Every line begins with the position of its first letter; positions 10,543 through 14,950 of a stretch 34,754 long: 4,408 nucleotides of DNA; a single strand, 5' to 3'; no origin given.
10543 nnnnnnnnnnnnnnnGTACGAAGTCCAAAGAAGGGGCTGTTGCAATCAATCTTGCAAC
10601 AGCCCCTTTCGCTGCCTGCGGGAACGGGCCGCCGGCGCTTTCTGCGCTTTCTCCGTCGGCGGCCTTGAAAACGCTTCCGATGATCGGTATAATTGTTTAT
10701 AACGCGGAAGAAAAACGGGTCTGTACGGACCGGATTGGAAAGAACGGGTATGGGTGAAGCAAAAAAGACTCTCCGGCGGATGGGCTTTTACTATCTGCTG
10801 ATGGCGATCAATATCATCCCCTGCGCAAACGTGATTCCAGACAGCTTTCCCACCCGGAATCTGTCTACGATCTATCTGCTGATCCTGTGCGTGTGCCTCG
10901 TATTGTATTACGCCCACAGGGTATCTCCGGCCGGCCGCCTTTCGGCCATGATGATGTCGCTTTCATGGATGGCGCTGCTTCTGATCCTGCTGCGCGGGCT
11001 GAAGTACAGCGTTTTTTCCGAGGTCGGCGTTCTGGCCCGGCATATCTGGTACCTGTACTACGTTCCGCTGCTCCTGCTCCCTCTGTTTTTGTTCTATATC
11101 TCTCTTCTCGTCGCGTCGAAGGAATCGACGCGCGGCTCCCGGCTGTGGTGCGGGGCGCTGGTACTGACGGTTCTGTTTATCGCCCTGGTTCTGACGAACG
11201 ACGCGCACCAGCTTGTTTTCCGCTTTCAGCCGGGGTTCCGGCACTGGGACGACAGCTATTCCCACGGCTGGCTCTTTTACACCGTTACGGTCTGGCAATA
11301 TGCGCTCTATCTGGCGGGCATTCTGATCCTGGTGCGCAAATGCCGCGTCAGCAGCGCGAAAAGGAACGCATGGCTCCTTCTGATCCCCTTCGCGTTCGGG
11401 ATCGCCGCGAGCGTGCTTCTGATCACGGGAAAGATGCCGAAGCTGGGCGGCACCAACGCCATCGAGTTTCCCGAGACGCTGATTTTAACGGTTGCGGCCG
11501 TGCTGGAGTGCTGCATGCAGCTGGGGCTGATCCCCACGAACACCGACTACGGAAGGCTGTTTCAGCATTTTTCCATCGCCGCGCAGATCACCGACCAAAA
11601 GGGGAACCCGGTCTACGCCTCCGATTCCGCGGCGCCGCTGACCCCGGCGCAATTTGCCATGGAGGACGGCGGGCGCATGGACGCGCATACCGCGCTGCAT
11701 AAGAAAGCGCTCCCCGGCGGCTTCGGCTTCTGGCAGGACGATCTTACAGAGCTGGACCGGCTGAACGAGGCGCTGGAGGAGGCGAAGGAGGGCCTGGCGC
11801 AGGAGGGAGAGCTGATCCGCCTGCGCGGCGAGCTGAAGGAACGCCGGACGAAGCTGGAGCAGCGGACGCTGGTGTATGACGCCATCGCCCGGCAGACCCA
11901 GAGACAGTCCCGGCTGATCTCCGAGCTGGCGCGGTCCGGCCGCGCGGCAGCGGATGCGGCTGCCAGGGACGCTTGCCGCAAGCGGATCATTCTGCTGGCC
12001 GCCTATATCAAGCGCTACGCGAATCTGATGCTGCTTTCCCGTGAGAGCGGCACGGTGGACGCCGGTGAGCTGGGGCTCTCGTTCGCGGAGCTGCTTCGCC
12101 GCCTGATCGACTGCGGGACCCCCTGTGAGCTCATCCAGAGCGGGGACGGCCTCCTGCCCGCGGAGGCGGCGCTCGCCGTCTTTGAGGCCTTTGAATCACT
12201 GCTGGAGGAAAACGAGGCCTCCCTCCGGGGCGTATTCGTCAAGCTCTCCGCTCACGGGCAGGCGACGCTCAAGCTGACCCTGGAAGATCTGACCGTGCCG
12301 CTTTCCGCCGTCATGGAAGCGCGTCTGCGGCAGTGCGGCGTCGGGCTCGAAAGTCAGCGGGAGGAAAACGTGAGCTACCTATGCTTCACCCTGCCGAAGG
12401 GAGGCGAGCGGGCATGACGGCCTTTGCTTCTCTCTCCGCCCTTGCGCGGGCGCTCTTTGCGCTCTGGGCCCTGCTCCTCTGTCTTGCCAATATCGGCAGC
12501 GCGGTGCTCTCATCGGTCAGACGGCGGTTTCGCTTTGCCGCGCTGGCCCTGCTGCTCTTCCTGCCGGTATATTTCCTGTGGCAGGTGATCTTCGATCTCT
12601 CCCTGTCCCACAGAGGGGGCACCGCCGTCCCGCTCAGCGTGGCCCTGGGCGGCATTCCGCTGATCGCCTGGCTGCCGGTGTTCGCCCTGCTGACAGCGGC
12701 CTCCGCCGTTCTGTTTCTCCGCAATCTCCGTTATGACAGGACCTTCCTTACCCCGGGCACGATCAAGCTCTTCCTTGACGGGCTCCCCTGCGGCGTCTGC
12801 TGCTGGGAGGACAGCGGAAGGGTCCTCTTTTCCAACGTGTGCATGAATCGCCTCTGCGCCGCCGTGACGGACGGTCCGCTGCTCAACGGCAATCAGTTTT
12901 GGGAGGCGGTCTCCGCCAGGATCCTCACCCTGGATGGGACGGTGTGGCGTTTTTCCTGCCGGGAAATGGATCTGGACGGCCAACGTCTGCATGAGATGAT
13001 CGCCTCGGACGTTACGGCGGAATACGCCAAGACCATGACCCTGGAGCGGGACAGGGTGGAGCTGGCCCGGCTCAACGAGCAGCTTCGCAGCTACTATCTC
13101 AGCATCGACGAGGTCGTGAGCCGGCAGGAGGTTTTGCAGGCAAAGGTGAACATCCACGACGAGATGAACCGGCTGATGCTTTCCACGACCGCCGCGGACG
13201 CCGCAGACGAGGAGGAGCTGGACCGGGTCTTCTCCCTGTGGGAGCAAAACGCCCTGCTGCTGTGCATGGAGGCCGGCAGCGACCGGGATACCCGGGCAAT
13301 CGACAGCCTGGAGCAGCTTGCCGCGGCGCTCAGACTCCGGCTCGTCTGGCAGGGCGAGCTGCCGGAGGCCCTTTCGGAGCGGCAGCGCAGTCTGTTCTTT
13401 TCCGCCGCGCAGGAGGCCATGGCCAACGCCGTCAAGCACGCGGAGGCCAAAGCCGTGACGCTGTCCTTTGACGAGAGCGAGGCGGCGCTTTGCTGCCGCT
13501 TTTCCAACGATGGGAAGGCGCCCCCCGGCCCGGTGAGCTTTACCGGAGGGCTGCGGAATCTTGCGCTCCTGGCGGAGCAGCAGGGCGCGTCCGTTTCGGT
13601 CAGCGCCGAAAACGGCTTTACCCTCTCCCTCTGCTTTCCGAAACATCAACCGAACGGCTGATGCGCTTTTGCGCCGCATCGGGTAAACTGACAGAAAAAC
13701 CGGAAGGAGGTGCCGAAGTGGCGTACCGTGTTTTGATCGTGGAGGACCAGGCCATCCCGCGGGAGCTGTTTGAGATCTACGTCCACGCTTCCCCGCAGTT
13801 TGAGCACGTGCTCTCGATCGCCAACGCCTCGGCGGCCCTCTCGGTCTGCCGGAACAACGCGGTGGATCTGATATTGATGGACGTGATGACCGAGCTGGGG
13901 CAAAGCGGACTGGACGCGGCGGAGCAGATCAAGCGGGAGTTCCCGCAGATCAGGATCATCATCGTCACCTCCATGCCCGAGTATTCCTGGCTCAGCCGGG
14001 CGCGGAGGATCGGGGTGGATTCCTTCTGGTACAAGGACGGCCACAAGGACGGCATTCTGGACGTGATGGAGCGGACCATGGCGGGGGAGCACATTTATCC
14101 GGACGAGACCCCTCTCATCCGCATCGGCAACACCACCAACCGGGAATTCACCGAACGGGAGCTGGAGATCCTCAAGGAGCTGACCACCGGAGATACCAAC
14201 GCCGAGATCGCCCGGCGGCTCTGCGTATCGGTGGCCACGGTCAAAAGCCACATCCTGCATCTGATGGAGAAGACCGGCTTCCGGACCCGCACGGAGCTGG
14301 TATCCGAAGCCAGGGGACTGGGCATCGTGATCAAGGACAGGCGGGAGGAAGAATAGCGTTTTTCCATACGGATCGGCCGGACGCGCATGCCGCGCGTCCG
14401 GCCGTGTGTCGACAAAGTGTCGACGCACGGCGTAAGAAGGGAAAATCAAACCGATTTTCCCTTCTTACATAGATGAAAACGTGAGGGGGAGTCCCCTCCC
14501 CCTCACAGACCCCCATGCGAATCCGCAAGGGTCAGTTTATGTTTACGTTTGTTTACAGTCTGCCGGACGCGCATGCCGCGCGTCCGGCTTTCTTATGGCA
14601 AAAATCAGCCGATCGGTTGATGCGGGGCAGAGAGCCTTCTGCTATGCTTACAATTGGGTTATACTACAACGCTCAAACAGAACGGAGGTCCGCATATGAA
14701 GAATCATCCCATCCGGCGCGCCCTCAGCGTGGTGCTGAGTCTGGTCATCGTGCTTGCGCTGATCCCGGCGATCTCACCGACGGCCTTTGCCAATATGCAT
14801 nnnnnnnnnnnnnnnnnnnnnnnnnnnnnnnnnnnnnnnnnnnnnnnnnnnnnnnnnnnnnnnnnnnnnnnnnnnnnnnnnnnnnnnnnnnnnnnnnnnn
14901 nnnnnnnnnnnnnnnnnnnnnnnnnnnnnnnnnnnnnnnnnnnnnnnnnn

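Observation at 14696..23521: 8.8-kb gene for a 2,941-aa secreted, dockerin-tailed mosaic protein with no recognisable catalytic domain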

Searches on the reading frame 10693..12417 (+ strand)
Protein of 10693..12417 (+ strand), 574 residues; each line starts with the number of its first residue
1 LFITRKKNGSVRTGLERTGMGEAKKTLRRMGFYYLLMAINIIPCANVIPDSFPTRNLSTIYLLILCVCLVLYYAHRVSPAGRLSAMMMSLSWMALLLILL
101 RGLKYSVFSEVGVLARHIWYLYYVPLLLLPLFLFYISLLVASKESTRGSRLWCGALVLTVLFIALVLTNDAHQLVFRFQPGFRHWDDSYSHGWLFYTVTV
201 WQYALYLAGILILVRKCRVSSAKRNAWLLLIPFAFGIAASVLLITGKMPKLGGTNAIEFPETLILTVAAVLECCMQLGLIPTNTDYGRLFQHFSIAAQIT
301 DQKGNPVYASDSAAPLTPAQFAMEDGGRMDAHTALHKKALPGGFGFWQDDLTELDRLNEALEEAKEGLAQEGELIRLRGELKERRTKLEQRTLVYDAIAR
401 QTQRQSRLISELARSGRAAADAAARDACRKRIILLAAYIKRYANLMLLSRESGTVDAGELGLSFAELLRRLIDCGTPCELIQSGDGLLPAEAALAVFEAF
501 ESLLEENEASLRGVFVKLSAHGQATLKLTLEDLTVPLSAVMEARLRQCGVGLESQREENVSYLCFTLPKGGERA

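Call 7: search_protein_families(library=pfam, proteins=[window:10693-12417:+], max_evalue=0.001)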
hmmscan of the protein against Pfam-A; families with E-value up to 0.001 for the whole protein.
window:10693-12417:+ (574 aa): 1 family
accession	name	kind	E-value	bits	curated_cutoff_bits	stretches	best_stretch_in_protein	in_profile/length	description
PF16927.11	HisKA_7TM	-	1.4e-12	48.4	28.6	1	62-269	5-209/224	N-terminal 7TM region of histidine kinase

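Call 51: search_protein_families(library=pfam, proteins=[window:10693-12417:+], max_evalue=1)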
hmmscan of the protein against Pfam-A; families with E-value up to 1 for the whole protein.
window:10693-12417:+ (574 aa): 2 families
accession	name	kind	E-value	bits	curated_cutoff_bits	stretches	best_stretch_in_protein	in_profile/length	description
PF16927.11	HisKA_7TM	-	1.4e-12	48.4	28.6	1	62-269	5-209/224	N-terminal 7TM region of histidine kinase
PF20394.4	DUF6688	-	0.61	10.1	26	1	157-222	112-174/248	DUF6688 N-terminal domain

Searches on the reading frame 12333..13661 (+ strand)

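Call 7: search_protein_families(library=pfam, proteins=[window:12333-13661:+], max_evalue=0.001)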
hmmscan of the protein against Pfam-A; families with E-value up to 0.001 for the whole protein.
window:12333-13661:+ (442 aa): 0 families

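Call 51: search_protein_families(library=pfam, proteins=[window:12333-13661:+], max_evalue=1)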
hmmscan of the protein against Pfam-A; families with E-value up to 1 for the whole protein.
window:12333-13661:+ (442 aa): 2 families
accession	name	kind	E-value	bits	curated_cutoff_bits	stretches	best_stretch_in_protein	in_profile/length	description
PF13581.12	HATPase_c_2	-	0.0021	18.5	27.4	1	346-400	23-81/127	Histidine kinase-like ATPase domain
PF02518.31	HATPase_c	-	0.018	15.9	26.4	1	356-436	7-108/111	Histidine kinase-, DNA gyrase B-, and HSP90-like ATPase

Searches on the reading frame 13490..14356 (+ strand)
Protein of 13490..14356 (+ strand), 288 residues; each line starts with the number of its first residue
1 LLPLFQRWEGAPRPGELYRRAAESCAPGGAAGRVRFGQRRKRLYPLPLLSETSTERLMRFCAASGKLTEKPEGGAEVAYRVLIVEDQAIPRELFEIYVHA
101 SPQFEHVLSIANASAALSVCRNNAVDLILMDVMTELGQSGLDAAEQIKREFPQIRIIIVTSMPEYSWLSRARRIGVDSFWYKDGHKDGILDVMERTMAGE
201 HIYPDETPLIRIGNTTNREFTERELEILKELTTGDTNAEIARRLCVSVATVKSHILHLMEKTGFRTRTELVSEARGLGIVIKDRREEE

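Call 7: search_protein_families(library=pfam, proteins=[window:13490-14356:+], max_evalue=0.001)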
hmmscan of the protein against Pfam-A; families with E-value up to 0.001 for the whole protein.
window:13490-14356:+ (288 aa): 2 families
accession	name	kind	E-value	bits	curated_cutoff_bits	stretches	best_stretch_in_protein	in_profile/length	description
PF00196.25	GerE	-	2.6e-14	53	23.5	1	220-273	3-56/57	Bacterial regulatory proteins, luxR family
PF00072.30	Response_reg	-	3.8e-14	53.2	30.2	1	81-191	1-108/111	Response regulator receiver domain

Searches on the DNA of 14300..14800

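Call 86: search_rna_families(source=window, start=14300, end=14800, threshold=evalue, max_evalue=1)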
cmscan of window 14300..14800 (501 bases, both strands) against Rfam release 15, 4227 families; matches with E-value up to 1: 12.
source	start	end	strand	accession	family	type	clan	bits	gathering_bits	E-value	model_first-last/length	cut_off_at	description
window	14432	14468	-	RF03912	mir-4659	Gene; miRNA;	-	26.9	92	0.0027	19-55/73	no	mir-4659 microRNA precursor family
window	14432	14468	+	RF03912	mir-4659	Gene; miRNA;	-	26.6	92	0.0032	19-55/73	no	mir-4659 microRNA precursor family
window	14476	14542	+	RF00371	sroE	Gene; sRNA;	-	21.5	51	0.014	1-92/92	no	sroE RNA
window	14351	14408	-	RF02994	IMPDH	Gene; sRNA;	-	21.4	95.4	0.049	1-108/108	no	IMPDH RNA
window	14374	14404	-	RF03934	mir-m107-1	Gene; miRNA;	-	21.3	83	0.2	1-65/65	no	mir-m107-1 microRNA precursor family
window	14373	14411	+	RF03704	MIR4380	Gene; miRNA;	-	20.7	83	0.15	1-82/82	no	MIR4380 microRNA precursor family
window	14374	14404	+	RF03934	mir-m107-1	Gene; miRNA;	-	20.6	83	0.29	1-65/65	no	mir-m107-1 microRNA precursor family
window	14481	14593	+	RF02344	ar14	Gene; sRNA;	-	20.1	58.8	0.13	1-123/123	no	Alphaproteobacterial ar14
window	14432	14468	+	RF00896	mir-787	Gene; miRNA;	-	18.7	57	0.55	1-72/72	no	mir-787 microRNA precursor family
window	14451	14589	+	RF02876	AS-pc02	Gene; antisense;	-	15.2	40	0.2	1-185/185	no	Antisense to pHK01_099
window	14300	14471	+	RF02767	Ysr186_sR026_CsrC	Gene; sRNA;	CL00106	13.8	279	0.28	123-305/305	5'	Yersinia sRNA 186/sR026/CsrC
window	14473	14545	-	RF01880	Xist_exon1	Gene; lncRNA;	-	13.3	50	0.39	1-85/85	no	X-chromosome inactivation gene exon 1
